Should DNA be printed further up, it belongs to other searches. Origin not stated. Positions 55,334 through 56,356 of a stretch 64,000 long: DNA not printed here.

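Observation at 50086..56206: Six-gene, fully translationally coupled operon joining a 4-subunit 2-oxoacid:ferredoxin oxidoreductase to NuoE/F-fusion and truncated NuoG-like proteins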

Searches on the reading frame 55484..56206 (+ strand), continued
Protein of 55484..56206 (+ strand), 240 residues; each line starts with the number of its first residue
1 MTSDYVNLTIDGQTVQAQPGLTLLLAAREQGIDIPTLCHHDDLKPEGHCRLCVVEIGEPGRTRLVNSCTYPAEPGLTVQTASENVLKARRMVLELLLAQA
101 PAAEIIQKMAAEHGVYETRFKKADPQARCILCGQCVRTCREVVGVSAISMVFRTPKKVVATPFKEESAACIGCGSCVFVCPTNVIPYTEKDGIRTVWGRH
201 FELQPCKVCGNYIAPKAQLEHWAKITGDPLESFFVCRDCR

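Call 29: find_homologous_proteins(query=window:55484-56206:+, max_evalue=1e-10)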
Query window:55484-56206:+ (240 aa): 1830 proteins with E <= 1e-10 among 2316 candidates; the best 120 are listed.
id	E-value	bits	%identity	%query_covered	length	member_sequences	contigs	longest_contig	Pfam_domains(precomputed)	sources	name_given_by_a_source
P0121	2.1e-151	520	93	100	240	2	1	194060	PF14697.12,PF13510.12,PF12797.13,PF00111.33,PF12837.13,PF00037.33,PF12838.13,PF13237.12,PF13187.12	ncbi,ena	-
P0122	8.0e-150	515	92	100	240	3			PF14697.12,PF13510.12,PF12797.13,PF00111.33,PF12837.13,PF00037.33,PF12838.13,PF13237.12,PF13187.12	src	-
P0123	1.4e-149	514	91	100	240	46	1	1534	PF14697.12,PF13510.12,PF00111.33,PF12837.13,PF00037.33,PF12838.13,PF13237.12,PF13187.12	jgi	-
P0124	2.7e-149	513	91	100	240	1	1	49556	PF14697.12,PF13510.12,PF12797.13,PF00111.33,PF12837.13,PF00037.33,PF12838.13,PF13237.12,PF13187.12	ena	-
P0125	3.3e-145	500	90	100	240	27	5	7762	PF14697.12,PF13510.12,PF12797.13,PF00111.33,PF12837.13,PF00037.33,PF12838.13,PF13237.12,PF13187.12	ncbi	-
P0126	2.3e-141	487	89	98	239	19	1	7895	PF14697.12,PF13510.12,PF12797.13,PF00111.33,PF00037.33,PF12838.13,PF13237.12,PF13187.12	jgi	-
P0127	3.1e-141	487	87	100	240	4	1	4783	PF14697.12,PF13510.12,PF00111.33,PF00037.33,PF12838.13,PF13237.12,PF13187.12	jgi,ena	jgi:bidirectional [NiFe] hydrogenase diaphorase subunit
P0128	3.1e-140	484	89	98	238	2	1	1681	PF14697.12,PF13510.12,PF12797.13,PF00111.33,PF12837.13,PF00037.33,PF12838.13,PF13237.12,PF13187.12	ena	-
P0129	5.8e-140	483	86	100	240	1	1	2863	PF14697.12,PF13510.12,PF00111.33,PF00037.33,PF12838.13,PF13237.12,PF13187.12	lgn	-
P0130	7.4e-139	479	86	100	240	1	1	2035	PF14697.12,PF13510.12,PF00111.33,PF00037.33,PF12838.13,PF13237.12,PF13187.12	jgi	-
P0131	9.1e-139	479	87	98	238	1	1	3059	PF14697.12,PF13510.12,PF12797.13,PF00111.33,PF12837.13,PF00037.33,PF12838.13,PF13237.12,PF13187.12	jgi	-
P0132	1.8e-137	474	87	98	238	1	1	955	PF14697.12,PF13510.12,PF12797.13,PF00111.33,PF12837.13,PF00037.33,PF12838.13,PF13237.12,PF13187.12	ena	-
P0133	3.0e-137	474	86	98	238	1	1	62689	PF14697.12,PF13510.12,PF12797.13,PF00111.33,PF12837.13,PF00037.33,PF12838.13,PF13237.12,PF13187.12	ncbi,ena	-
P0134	4.0e-136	470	86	98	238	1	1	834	PF14697.12,PF13510.12,PF12797.13,PF00111.33,PF12837.13,PF00037.33,PF12838.13,PF13237.12,PF13187.12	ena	-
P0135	6.1e-136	469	86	98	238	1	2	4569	PF14697.12,PF13510.12,PF00111.33,PF00037.33,PF12838.13,PF13237.12,PF13187.12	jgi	jgi:bidirectional [NiFe] hydrogenase diaphorase subunit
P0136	7.2e-136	469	85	98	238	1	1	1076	PF14697.12,PF13510.12,PF12797.13,PF00111.33,PF12837.13,PF00037.33,PF12838.13,PF13237.12,PF13187.12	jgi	jgi:bidirectional [NiFe] hydrogenase diaphorase subunit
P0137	8.2e-136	469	86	98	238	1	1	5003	PF14697.12,PF13510.12,PF12797.13,PF00111.33,PF12837.13,PF00037.33,PF12838.13,PF13237.12,PF13187.12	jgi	-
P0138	1.6e-135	468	85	98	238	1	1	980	PF14697.12,PF13510.12,PF12797.13,PF00111.33,PF12837.13,PF00037.33,PF12838.13,PF13237.12,PF13187.12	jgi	-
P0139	2.5e-135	467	84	98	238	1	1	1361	PF14697.12,PF13510.12,PF12797.13,PF00111.33,PF12837.13,PF00037.33,PF12838.13,PF13237.12,PF13187.12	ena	-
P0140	2.9e-135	467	85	98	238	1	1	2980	PF14697.12,PF13510.12,PF12797.13,PF00111.33,PF12837.13,PF00037.33,PF12838.13,PF13237.12,PF13187.12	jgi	jgi:bidirectional [NiFe] hydrogenase diaphorase subunit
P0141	1.1e-134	465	84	98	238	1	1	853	PF14697.12,PF13510.12,PF00111.33,PF00037.33,PF12838.13,PF13237.12,PF13187.12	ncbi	-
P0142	2.1e-134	464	85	98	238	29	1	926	PF14697.12,PF13510.12,PF12797.13,PF00111.33,PF12837.13,PF00037.33,PF12838.13,PF13237.12,PF13187.12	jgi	jgi:bidirectional [NiFe] hydrogenase diaphorase subunit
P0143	5.5e-134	463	85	100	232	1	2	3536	PF14697.12,PF13510.12,PF00037.33,PF12838.13,PF13237.12,PF13187.12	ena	-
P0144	8.6e-134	462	83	98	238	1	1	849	PF14697.12,PF13510.12,PF12797.13,PF00111.33,PF12837.13,PF00037.33,PF12838.13,PF13237.12,PF13187.12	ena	-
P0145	6.2e-132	456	84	98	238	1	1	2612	PF14697.12,PF13510.12,PF12797.13,PF00111.33,PF12837.13,PF00037.33,PF12838.13,PF13237.12,PF13187.12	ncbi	-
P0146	2.1e-131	455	83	98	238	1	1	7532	PF14697.12,PF13510.12,PF00111.33,PF12837.13,PF00037.33,PF12838.13,PF13237.12,PF13187.12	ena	-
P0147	3.3e-131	454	82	98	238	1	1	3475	PF14697.12,PF13510.12,PF00111.33,PF12837.13,PF00037.33,PF12838.13,PF13237.12,PF13187.12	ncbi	-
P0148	1.6e-130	452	83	98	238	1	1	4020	PF14697.12,PF13510.12,PF12797.13,PF00111.33,PF00037.33,PF12838.13,PF13237.12,PF13187.12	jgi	jgi:bidirectional [NiFe] hydrogenase diaphorase subunit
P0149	1.6e-130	452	83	98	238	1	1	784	PF14697.12,PF13510.12,PF12797.13,PF00111.33,PF12837.13,PF00037.33,PF12838.13,PF13237.12,PF13187.12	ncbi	-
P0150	1.7e-130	452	81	100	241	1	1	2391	PF14697.12,PF13510.12,PF00111.33,PF00037.33,PF12838.13,PF13237.12,PF13187.12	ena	-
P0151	2.6e-130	451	82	99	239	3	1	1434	PF14697.12,PF13510.12,PF12797.13,PF00111.33,PF00037.33,PF12838.13,PF25160.2,PF13237.12,PF13187.12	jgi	jgi:bidirectional [NiFe] hydrogenase diaphorase subunit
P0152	3.6e-130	451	81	100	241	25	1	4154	PF14697.12,PF13510.12,PF00111.33,PF00037.33,PF12838.13,PF13237.12,PF13187.12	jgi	jgi:NADH dehydrogenase/NADH:ubiquinone oxidoreductase subunit G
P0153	8.2e-130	449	81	100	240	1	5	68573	PF14697.12,PF13510.12,PF00111.33,PF00037.33,PF12838.13,PF13237.12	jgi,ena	jgi:NADH dehydrogenase/NADH:ubiquinone oxidoreductase subunit G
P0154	2.0e-129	448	82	99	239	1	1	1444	PF14697.12,PF13510.12,PF12797.13,PF00111.33,PF00037.33,PF12838.13,PF13237.12,PF13187.12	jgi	-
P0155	3.7e-129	447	82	99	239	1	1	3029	PF14697.12,PF13510.12,PF12797.13,PF00111.33,PF00037.33,PF12838.13,PF13237.12,PF13187.12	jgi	jgi:bidirectional [NiFe] hydrogenase diaphorase subunit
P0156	4.1e-129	447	82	98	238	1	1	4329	PF14697.12,PF13510.12,PF00111.33,PF12837.13,PF00037.33,PF12838.13,PF13237.12,PF13187.12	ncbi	ncbi:MAG TPA: 2Fe-2S iron-sulfur cluster-binding protein [Desulfobaccales bacterium]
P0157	5.3e-129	447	82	98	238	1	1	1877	PF14697.12,PF13510.12,PF00111.33,PF12837.13,PF00037.33,PF12838.13,PF25160.2,PF13237.12,PF13187.12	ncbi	-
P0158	5.5e-129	447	80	100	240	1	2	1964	PF14697.12,PF13510.12,PF00111.33,PF00037.33,PF12838.13,PF13237.12,PF13187.12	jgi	jgi:bidirectional [NiFe] hydrogenase diaphorase subunit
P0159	5.6e-129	447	82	98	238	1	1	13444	PF14697.12,PF13510.12,PF00111.33,PF12837.13,PF00037.33,PF12838.13,PF13237.12,PF13187.12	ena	-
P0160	5.7e-129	447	82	100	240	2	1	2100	PF14697.12,PF13510.12,PF12797.13,PF00111.33,PF12837.13,PF00037.33,PF12838.13,PF13237.12,PF13187.12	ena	-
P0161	6.0e-129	447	80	100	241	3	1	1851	PF14697.12,PF13510.12,PF00111.33,PF00037.33,PF12838.13,PF13237.12,PF13187.12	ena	-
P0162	6.5e-129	446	82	99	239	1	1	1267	PF14697.12,PF13510.12,PF12797.13,PF00111.33,PF00037.33,PF12838.13,PF13237.12,PF13187.12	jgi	jgi:bidirectional [NiFe] hydrogenase diaphorase subunit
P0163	9.3e-129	446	81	98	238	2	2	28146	PF14697.12,PF13510.12,PF00111.33,PF00037.33,PF12838.13,PF13237.12,PF13187.12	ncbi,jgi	jgi:NADH dehydrogenase/NADH:ubiquinone oxidoreductase subunit G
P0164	1.1e-128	446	82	100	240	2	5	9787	PF14697.12,PF13510.12,PF12797.13,PF00111.33,PF12837.13,PF00037.33,PF12838.13,PF13237.12,PF13187.12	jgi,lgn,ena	-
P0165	1.2e-128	446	83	98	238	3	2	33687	PF14697.12,PF13510.12,PF12797.13,PF00111.33,PF12837.13,PF00037.33,PF12838.13,PF13237.12,PF13187.12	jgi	jgi:bidirectional [NiFe] hydrogenase diaphorase subunit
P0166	1.2e-128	446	80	100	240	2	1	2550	PF14697.12,PF13510.12,PF00111.33,PF12837.13,PF00037.33,PF12838.13,PF13237.12,PF13187.12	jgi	jgi:bidirectional [NiFe] hydrogenase diaphorase subunit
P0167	1.6e-128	445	80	100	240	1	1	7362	PF14697.12,PF13510.12,PF00111.33,PF12837.13,PF00037.33,PF12838.13,PF13237.12,PF13187.12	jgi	jgi:bidirectional [NiFe] hydrogenase diaphorase subunit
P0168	2.0e-128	445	81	98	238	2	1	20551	PF14697.12,PF13510.12,PF00111.33,PF12837.13,PF00037.33,PF12838.13,PF13237.12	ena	-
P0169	2.5e-128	445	81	100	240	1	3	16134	PF14697.12,PF13510.12,PF00111.33,PF00037.33,PF12838.13,PF13237.12,PF13187.12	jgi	jgi:bidirectional [NiFe] hydrogenase diaphorase subunit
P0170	3.1e-128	444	80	100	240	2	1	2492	PF14697.12,PF13510.12,PF00111.33,PF12837.13,PF00037.33,PF12838.13,PF13237.12,PF13187.12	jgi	jgi:bidirectional [NiFe] hydrogenase diaphorase subunit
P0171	3.5e-128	444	80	100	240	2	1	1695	PF14697.12,PF13510.12,PF12797.13,PF00111.33,PF12837.13,PF00037.33,PF12838.13,PF13237.12,PF13187.12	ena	-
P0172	9.1e-128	443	80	100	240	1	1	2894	PF14697.12,PF13510.12,PF00111.33,PF00037.33,PF12838.13,PF13237.12,PF13187.12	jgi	jgi:NADH dehydrogenase/NADH:ubiquinone oxidoreductase subunit G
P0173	1.7e-127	442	80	99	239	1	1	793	PF14697.12,PF13510.12,PF00111.33,PF00037.33,PF12838.13,PF13237.12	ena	-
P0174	2.1e-127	442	80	99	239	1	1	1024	PF14697.12,PF13510.12,PF00111.33,PF00037.33,PF12838.13,PF13237.12,PF13187.12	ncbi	-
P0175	2.2e-127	441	79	100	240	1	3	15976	PF14697.12,PF13510.12,PF12797.13,PF00111.33,PF12837.13,PF00037.33,PF12838.13,PF13237.12,PF13187.12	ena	-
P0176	2.2e-127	441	80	100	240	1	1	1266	PF14697.12,PF13510.12,PF12797.13,PF12837.13,PF00037.33,PF12838.13,PF13237.12,PF13187.12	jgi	jgi:bidirectional [NiFe] hydrogenase diaphorase subunit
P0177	7.5e-127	440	81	98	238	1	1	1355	PF14697.12,PF13510.12,PF00111.33,PF12837.13,PF00037.33,PF12838.13,PF13237.12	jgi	-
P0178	8.4e-127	440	80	98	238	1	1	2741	PF14697.12,PF13510.12,PF12797.13,PF00111.33,PF12837.13,PF00037.33,PF12838.13,PF13237.12,PF13187.12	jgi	-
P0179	1.0e-126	439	80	100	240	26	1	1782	PF14697.12,PF13510.12,PF00111.33,PF00037.33,PF12838.13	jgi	-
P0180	1.1e-126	439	79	100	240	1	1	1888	PF14697.12,PF13510.12,PF12797.13,PF00111.33,PF12837.13,PF00037.33,PF12838.13,PF13237.12,PF13187.12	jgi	jgi:bidirectional [NiFe] hydrogenase diaphorase subunit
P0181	1.2e-126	439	80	100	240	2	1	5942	PF14697.12,PF13510.12,PF00111.33,PF12838.13,PF13237.12,PF13187.12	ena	-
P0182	1.3e-126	439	81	98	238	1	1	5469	PF14697.12,PF13510.12,PF12797.13,PF00111.33,PF12837.13,PF00037.33,PF12838.13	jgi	jgi:bidirectional [NiFe] hydrogenase diaphorase subunit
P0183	1.5e-126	439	80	100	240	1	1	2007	PF14697.12,PF13510.12,PF12797.13,PF00111.33,PF12837.13,PF00037.33,PF12838.13,PF13237.12,PF13187.12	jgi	jgi:bidirectional [NiFe] hydrogenase diaphorase subunit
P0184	1.5e-126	439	80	100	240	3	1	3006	PF14697.12,PF13510.12,PF00111.33,PF00037.33,PF12838.13,PF13237.12,PF13187.12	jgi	-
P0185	1.9e-126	438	79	100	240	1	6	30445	PF14697.12,PF13510.12,PF12797.13,PF00111.33,PF12837.13,PF00037.33,PF12838.13,PF13237.12,PF13187.12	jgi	jgi:bidirectional [NiFe] hydrogenase diaphorase subunit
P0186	3.2e-126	438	80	100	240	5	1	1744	PF14697.12,PF13510.12,PF00111.33,PF12837.13,PF00037.33,PF12838.13,PF22117.3,PF13237.12,PF13187.12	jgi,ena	-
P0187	4.2e-126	437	79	100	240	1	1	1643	PF14697.12,PF13510.12,PF12797.13,PF00111.33,PF12837.13,PF00037.33,PF12838.13,PF13237.12,PF13187.12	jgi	jgi:bidirectional [NiFe] hydrogenase diaphorase subunit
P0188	1.1e-125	436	80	100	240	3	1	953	PF14697.12,PF13510.12,PF12838.13,PF13187.12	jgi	jgi:bidirectional [NiFe] hydrogenase diaphorase subunit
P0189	1.5e-125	435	78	100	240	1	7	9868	PF14697.12,PF13510.12,PF12797.13,PF00111.33,PF12837.13,PF00037.33,PF12838.13,PF13237.12,PF13187.12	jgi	jgi:bidirectional [NiFe] hydrogenase diaphorase subunit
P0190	1.6e-125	435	79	100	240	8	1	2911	PF14697.12,PF13510.12,PF00111.33,PF12837.13,PF00037.33,PF12838.13,PF22117.3,PF13237.12,PF13187.12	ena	-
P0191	1.7e-125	435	79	100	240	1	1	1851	PF14697.12,PF13510.12,PF00111.33,PF12837.13,PF00037.33,PF12838.13,PF13237.12,PF13187.12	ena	-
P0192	3.8e-125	434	78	98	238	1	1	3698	PF14697.12,PF13510.12,PF00111.33,PF12837.13,PF00037.33,PF12838.13,PF13237.12,PF13187.12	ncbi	-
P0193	4.0e-125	434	79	100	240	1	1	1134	PF14697.12,PF13510.12,PF00111.33,PF00037.33,PF12838.13,PF13237.12,PF13187.12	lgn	-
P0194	8.1e-125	433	79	100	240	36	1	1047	PF14697.12,PF13510.12,PF12797.13,PF00111.33,PF00037.33,PF12838.13,PF13237.12,PF13187.12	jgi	-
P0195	1.0e-124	433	79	100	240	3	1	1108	PF14697.12,PF13510.12,PF00111.33,PF00037.33,PF12838.13,PF13237.12,PF13187.12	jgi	jgi:NADH dehydrogenase/NADH:ubiquinone oxidoreductase subunit G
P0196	2.2e-124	432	79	100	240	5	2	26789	PF14697.12,PF13510.12,PF00111.33,PF12838.13,PF13237.12,PF13187.12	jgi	jgi:bidirectional [NiFe] hydrogenase diaphorase subunit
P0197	2.7e-124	431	78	100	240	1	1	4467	PF14697.12,PF13510.12,PF00111.33,PF00037.33,PF12838.13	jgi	-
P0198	2.9e-124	431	79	100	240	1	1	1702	PF14697.12,PF13510.12,PF00111.33,PF00037.33,PF12838.13,PF13237.12,PF13187.12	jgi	-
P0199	3.9e-124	431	79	100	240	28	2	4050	PF14697.12,PF13510.12,PF00111.33,PF00037.33,PF12838.13,PF13237.12,PF13187.12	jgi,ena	-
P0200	4.7e-124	431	78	100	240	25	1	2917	PF14697.12,PF13510.12,PF12797.13,PF00111.33,PF12837.13,PF00037.33,PF12838.13,PF13237.12,PF13187.12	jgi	-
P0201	5.1e-124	430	78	100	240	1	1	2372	PF14697.12,PF13510.12,PF12797.13,PF00111.33,PF12837.13,PF00037.33,PF12838.13,PF13237.12,PF13187.12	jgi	jgi:bidirectional [NiFe] hydrogenase diaphorase subunit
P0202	5.3e-124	430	80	100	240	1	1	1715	PF14697.12,PF13510.12,PF00111.33,PF00037.33,PF12838.13,PF13237.12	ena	-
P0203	6.8e-124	430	78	100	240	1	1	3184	PF14697.12,PF13510.12,PF12797.13,PF00111.33,PF12837.13,PF00037.33,PF12838.13,PF13237.12,PF13187.12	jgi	jgi:NADH dehydrogenase/NADH:ubiquinone oxidoreductase subunit G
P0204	2.4e-123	428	78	100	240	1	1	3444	PF14697.12,PF13510.12,PF12797.13,PF00111.33,PF12837.13,PF00037.33,PF12838.13,PF13237.12,PF13187.12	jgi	jgi:bidirectional [NiFe] hydrogenase diaphorase subunit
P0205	2.7e-123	428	78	100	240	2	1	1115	PF14697.12,PF13510.12,PF00111.33,PF00037.33,PF12838.13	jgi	jgi:NADH dehydrogenase/NADH:ubiquinone oxidoreductase subunit G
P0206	3.6e-123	428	78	100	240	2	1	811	PF14697.12,PF13510.12,PF00111.33,PF00037.33,PF12838.13,PF13237.12,PF13187.12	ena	-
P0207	5.4e-123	427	78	98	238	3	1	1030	PF14697.12,PF13510.12,PF00111.33,PF00037.33,PF12838.13,PF13187.12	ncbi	-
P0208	6.9e-123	427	78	99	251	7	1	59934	PF14697.12,PF13510.12,PF00111.33,PF12837.13,PF00037.33,PF12838.13,PF13237.12,PF13187.12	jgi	jgi:NADH dehydrogenase/NADH:ubiquinone oxidoreductase subunit G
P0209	2.1e-122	425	78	100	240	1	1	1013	PF14697.12,PF13510.12,PF00111.33,PF00037.33,PF12838.13,PF13237.12,PF13187.12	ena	-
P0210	2.2e-122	425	77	98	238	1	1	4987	PF14697.12,PF13510.12,PF00111.33,PF12837.13,PF00037.33,PF12838.13,PF13237.12,PF13187.12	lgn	-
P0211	2.6e-122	425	78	100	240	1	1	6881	PF14697.12,PF13510.12,PF00111.33,PF12837.13,PF00037.33,PF12838.13,PF13237.12,PF13187.12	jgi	jgi:bidirectional [NiFe] hydrogenase diaphorase subunit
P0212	4.0e-122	424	77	100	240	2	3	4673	PF14697.12,PF13510.12,PF00111.33,PF00037.33,PF12838.13,PF13237.12,PF13187.12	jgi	jgi:bidirectional [NiFe] hydrogenase diaphorase subunit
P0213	7.0e-122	423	78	100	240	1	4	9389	PF14697.12,PF13510.12,PF00111.33,PF00037.33,PF12838.13,PF13237.12,PF13187.12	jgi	jgi:bidirectional [NiFe] hydrogenase diaphorase subunit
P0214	9.9e-122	423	77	100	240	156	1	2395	PF14697.12,PF13510.12,PF00111.33,PF00037.33,PF12838.13,PF13187.12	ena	-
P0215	1.2e-121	423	77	100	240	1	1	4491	PF14697.12,PF13510.12,PF12797.13,PF00111.33,PF12837.13,PF00037.33,PF12838.13,PF13237.12,PF13187.12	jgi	jgi:bidirectional [NiFe] hydrogenase diaphorase subunit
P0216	1.2e-121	423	75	100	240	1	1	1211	PF14697.12,PF13510.12,PF00111.33,PF00037.33,PF12838.13,PF13237.12,PF13187.12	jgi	jgi:bidirectional [NiFe] hydrogenase diaphorase subunit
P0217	1.7e-120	419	74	100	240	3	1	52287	PF14697.12,PF13510.12,PF12797.13,PF00111.33,PF12837.13,PF00037.33,PF12838.13,PF13237.12,PF13187.12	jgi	jgi:bidirectional [NiFe] hydrogenase diaphorase subunit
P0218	2.1e-120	419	76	100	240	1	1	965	PF14697.12,PF13510.12,PF12797.13,PF00111.33,PF12837.13,PF00037.33,PF12838.13,PF13237.12,PF13187.12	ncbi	-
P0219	2.2e-120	419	77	100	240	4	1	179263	PF14697.12,PF13510.12,PF12797.13,PF00111.33,PF12837.13,PF00037.33,PF12838.13,PF13237.12,PF13187.12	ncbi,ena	-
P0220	2.3e-120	418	78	100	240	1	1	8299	PF14697.12,PF13510.12,PF00111.33,PF12837.13,PF00037.33,PF12838.13,PF13237.12,PF13187.12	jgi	jgi:bidirectional [NiFe] hydrogenase diaphorase subunit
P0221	4.9e-120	417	75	100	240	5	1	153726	PF14697.12,PF13510.12,PF00111.33,PF00037.33,PF12838.13,PF13237.12,PF13187.12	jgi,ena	-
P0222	8.1e-120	417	75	100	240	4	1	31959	PF14697.12,PF13510.12,PF12797.13,PF00111.33,PF12837.13,PF00037.33,PF12838.13,PF13237.12,PF13187.12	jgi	jgi:bidirectional [NiFe] hydrogenase diaphorase subunit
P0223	1.7e-119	416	76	98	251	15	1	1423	PF14697.12,PF13510.12,PF00111.33,PF12837.13,PF00037.33,PF12838.13,PF13237.12,PF13187.12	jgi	jgi:NADH dehydrogenase/NADH:ubiquinone oxidoreductase subunit G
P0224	2.9e-119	415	75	100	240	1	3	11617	PF14697.12,PF13510.12,PF12797.13,PF00111.33,PF12837.13,PF00037.33,PF12838.13,PF13237.12,PF13187.12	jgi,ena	jgi:bidirectional [NiFe] hydrogenase diaphorase subunit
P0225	4.1e-119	414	75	100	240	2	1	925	PF14697.12,PF13510.12,PF12797.13,PF00111.33,PF12837.13,PF00037.33,PF12838.13,PF13237.12,PF13187.12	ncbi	-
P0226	6.7e-119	414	74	100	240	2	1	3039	PF14697.12,PF13510.12,PF00111.33,PF00037.33,PF12838.13,PF13237.12,PF13187.12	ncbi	-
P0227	2.6e-118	412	74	100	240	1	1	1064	PF14697.12,PF13510.12,PF00111.33,PF00037.33,PF12838.13,PF13237.12,PF13187.12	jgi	-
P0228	3.8e-118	411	75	100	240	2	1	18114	PF14697.12,PF13510.12,PF12797.13,PF00111.33,PF12837.13,PF00037.33,PF12838.13,PF13237.12,PF13187.12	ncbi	-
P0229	4.7e-118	411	74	100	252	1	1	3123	PF14697.12,PF13510.12,PF00111.33,PF12837.13,PF00037.33,PF12838.13,PF13237.12,PF13187.12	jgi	jgi:bidirectional [NiFe] hydrogenase diaphorase subunit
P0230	6.2e-118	411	74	100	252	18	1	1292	PF14697.12,PF13510.12,PF12797.13,PF00111.33,PF00037.33,PF12838.13,PF13237.12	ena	-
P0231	1.7e-117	409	73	100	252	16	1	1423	PF14697.12,PF13510.12,PF00111.33,PF00037.33,PF12838.13,PF13237.12,PF13187.12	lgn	-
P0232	5.2e-117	407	73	98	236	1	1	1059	PF14697.12,PF13510.12,PF00111.33,PF00037.33,PF12838.13,PF13237.12,PF13187.12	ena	-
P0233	5.8e-117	407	74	99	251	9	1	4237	PF14697.12,PF13510.12,PF12797.13,PF00111.33,PF00037.33,PF12838.13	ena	-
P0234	7.3e-117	407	72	99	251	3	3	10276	PF14697.12,PF13510.12,PF00111.33,PF12837.13,PF00037.33,PF12838.13,PF13237.12,PF13183.12,PF13187.12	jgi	jgi:NADH dehydrogenase/NADH:ubiquinone oxidoreductase subunit G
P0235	1.6e-116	406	70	100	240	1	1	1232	PF14697.12,PF17179.10,PF13510.12,PF12837.13,PF00037.33,PF12838.13,PF13237.12,PF13187.12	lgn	-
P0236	2.8e-116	405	74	98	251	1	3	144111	PF14697.12,PF13510.12,PF00111.33,PF00037.33,PF12838.13,PF13237.12,PF13187.12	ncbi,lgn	-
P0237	3.0e-116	405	72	100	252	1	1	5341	PF14697.12,PF13510.12,PF12797.13,PF00111.33,PF12837.13,PF00037.33,PF12838.13,PF13237.12,PF13187.12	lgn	-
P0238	4.0e-116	405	72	100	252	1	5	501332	PF14697.12,PF13510.12,PF12797.13,PF00111.33,PF12837.13,PF00037.33,PF12838.13,PF13237.12,PF13187.12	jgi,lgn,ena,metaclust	metaclust:\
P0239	4.4e-116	404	75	98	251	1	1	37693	PF14697.12,PF13510.12,PF00111.33,PF00037.33,PF12838.13,PF13237.12,PF13187.12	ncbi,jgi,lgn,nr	ncbi:MAG: 2Fe-2S iron-sulfur cluster-binding protein [Syntrophobacterales bacterium]|jgi:NADH dehydr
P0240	5.9e-116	404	74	99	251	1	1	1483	PF14697.12,PF13510.12,PF12797.13,PF00111.33,PF12837.13,PF00037.33,PF12838.13,PF13237.12,PF13187.12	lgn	-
